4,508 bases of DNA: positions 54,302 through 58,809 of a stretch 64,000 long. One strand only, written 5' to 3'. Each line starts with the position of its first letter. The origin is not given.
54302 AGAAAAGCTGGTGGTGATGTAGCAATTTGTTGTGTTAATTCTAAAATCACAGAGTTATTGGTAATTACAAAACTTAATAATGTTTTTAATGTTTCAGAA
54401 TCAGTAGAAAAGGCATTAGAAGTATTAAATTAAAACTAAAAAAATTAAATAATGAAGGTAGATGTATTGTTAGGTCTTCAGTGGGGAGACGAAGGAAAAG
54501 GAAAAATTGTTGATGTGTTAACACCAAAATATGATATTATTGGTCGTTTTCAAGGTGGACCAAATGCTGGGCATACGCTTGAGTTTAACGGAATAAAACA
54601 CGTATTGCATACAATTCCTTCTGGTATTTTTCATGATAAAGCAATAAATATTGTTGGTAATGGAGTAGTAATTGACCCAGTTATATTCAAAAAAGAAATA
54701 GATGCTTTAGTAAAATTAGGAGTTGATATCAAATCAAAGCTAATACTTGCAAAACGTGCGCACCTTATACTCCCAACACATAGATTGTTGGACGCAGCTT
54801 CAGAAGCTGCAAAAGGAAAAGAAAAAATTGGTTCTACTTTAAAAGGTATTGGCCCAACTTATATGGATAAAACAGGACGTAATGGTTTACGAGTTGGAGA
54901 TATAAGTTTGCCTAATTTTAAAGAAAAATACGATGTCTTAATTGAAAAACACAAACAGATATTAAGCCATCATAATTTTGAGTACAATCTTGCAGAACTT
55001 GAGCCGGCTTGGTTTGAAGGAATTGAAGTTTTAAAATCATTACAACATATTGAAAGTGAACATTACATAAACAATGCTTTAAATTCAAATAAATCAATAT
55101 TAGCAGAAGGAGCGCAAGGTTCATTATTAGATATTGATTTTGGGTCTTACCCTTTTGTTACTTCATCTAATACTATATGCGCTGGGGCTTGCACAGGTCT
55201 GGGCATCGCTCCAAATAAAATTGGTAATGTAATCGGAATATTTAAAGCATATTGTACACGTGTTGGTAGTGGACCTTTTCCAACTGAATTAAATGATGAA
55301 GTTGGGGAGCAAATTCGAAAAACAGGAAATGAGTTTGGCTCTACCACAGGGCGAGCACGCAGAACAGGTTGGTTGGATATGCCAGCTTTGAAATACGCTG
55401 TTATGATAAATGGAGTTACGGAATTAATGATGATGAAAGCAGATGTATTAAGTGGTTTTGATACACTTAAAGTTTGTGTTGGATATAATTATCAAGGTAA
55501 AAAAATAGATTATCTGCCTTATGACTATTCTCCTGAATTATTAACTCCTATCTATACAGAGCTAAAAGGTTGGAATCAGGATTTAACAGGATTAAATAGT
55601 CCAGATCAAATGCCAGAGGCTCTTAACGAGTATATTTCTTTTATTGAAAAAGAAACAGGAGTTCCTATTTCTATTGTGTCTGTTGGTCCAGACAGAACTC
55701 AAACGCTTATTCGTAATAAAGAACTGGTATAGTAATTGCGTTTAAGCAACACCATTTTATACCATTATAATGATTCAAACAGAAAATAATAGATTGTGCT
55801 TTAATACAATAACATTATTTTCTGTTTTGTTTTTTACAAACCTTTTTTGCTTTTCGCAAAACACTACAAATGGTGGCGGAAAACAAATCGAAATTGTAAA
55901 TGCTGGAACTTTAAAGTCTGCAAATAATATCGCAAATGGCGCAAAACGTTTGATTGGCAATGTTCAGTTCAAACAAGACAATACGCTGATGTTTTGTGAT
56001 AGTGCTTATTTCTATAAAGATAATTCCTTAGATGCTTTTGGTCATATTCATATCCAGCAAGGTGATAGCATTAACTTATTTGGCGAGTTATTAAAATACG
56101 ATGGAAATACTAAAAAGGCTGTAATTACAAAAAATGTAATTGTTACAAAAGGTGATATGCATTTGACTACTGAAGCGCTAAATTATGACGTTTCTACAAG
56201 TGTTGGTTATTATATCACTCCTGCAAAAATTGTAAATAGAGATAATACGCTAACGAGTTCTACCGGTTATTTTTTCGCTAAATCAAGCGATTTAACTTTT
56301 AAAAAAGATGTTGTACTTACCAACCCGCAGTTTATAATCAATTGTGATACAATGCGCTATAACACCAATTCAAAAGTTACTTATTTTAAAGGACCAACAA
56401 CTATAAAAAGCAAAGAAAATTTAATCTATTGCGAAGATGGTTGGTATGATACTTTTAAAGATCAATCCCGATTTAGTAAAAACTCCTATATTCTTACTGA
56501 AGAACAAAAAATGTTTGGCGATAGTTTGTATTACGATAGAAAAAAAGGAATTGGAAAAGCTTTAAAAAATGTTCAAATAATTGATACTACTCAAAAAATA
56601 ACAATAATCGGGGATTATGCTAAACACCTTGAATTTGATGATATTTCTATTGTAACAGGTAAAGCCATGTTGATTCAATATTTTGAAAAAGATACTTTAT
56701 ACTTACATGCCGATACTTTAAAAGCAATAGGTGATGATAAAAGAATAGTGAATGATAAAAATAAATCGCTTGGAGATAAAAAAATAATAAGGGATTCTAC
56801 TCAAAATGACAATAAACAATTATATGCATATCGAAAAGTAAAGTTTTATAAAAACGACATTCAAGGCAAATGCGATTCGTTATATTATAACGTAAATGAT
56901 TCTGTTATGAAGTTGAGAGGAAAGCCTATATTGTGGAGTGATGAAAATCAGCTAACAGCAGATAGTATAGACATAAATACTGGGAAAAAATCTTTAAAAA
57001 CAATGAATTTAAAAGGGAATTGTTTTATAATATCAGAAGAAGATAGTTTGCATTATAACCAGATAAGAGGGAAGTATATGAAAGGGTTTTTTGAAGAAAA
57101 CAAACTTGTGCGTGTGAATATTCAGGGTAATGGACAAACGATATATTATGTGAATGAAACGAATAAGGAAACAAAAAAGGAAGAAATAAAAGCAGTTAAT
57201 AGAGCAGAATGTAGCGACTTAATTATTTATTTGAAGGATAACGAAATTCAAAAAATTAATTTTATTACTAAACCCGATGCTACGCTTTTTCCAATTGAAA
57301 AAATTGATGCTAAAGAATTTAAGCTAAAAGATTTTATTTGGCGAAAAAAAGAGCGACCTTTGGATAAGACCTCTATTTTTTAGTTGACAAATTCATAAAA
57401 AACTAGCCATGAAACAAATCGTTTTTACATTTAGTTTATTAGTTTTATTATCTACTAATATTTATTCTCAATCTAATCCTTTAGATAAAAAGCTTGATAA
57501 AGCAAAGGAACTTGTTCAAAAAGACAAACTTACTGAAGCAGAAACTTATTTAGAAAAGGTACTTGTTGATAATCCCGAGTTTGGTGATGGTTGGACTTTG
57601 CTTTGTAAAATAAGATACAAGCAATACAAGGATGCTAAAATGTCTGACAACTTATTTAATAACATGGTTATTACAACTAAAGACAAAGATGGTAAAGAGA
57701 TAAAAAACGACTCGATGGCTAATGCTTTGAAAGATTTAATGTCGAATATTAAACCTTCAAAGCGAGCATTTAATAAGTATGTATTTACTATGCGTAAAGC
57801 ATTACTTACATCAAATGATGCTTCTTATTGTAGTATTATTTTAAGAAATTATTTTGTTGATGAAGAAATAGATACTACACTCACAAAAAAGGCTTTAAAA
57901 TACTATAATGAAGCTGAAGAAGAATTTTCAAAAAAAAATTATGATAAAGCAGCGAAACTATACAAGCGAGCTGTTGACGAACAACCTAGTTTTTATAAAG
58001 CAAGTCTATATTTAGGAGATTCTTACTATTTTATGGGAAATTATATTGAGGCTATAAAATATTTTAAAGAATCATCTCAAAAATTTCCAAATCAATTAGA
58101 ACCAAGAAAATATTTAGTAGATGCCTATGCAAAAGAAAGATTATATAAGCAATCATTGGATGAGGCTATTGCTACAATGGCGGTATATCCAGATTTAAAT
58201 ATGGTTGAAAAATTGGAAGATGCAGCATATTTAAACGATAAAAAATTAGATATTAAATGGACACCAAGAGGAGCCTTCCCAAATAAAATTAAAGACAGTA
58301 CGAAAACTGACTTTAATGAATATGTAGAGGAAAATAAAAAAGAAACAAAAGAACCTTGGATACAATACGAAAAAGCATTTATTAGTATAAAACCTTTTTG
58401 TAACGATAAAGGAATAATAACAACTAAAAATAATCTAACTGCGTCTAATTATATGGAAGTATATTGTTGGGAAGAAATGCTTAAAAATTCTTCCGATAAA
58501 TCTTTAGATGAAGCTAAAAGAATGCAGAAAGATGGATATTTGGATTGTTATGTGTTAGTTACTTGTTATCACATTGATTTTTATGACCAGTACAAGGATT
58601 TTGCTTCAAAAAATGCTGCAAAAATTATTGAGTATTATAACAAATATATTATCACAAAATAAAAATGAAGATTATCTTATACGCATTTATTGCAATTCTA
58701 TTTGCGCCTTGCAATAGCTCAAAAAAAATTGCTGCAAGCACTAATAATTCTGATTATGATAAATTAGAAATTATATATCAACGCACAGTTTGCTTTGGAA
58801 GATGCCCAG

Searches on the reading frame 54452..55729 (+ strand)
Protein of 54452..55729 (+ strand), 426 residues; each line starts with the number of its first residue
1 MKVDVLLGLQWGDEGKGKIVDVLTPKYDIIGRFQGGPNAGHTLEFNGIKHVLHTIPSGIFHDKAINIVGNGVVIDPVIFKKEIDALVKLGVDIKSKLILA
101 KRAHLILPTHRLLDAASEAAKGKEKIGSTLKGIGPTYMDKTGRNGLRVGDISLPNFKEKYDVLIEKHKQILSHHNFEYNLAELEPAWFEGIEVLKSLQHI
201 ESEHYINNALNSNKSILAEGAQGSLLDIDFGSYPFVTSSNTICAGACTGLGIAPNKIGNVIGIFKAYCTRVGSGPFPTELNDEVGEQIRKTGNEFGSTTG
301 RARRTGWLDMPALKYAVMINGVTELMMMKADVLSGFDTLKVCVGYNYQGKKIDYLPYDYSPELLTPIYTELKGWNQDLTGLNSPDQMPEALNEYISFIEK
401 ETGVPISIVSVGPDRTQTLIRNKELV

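Call 26: search_protein_families(library=pfam, proteins=[window:54452-55729:+], max_evalue=0.00001)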
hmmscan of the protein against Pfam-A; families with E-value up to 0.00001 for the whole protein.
window:54452-55729:+ (426 aa): 1 family
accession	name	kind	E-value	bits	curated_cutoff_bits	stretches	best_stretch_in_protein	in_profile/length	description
PF00709.27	Adenylsucc_synt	-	2.5e-168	560.6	27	1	5-418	1-415/416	Adenylosuccinate synthetase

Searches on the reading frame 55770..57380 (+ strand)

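Call 26: search_protein_families(library=pfam, proteins=[window:55770-57380:+], max_evalue=0.00001)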
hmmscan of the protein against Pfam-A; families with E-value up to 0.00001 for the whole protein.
window:55770-57380:+ (537 aa): 2 families
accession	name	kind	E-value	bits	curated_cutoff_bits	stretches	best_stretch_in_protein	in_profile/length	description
PF13100.11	OstA_2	-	4.5e-50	169.8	21.2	1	39-193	3-158/158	OstA-like protein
PF03968.19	LptD_N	-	7.8e-13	49.1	20.4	0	307-406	26-111/113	LptA/(LptD N-terminal domain) LPS transport protein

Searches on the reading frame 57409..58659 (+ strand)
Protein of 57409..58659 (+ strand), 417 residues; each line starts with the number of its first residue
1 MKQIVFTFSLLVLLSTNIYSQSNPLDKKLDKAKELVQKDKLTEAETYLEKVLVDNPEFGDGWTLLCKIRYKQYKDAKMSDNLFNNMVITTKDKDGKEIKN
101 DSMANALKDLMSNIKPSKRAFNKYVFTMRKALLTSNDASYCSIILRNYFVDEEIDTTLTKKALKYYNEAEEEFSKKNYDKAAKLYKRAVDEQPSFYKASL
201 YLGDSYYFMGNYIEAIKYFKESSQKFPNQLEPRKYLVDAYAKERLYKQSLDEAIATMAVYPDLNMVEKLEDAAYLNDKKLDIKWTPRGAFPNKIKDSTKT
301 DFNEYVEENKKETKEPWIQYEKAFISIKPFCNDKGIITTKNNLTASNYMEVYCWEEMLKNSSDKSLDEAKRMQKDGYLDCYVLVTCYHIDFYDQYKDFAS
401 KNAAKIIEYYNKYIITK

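Call 26: search_protein_families(library=pfam, proteins=[window:57409-58659:+], max_evalue=0.00001)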
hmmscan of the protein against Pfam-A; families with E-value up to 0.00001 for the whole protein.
window:57409-58659:+ (417 aa): 5 families
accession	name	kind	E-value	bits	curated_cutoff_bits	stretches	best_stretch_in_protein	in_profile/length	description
PF07719.23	TPR_2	-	2.7e-11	43.1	27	0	200-228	5-33/34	Tetratricopeptide repeat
PF14559.12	TPR_19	-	2e-10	41.3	25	0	174-215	3-44/68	Tetratricopeptide repeat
PF13428.12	TPR_14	-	3.7e-10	39.9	23.5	0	198-238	3-43/44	Tetratricopeptide repeat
PF13432.12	TPR_16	-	1.2e-09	38.8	32.7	1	166-227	1-62/65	Tetratricopeptide repeat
PF00515.34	TPR_1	-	1.6e-06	28.1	27.8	0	198-227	3-32/34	Tetratricopeptide repeat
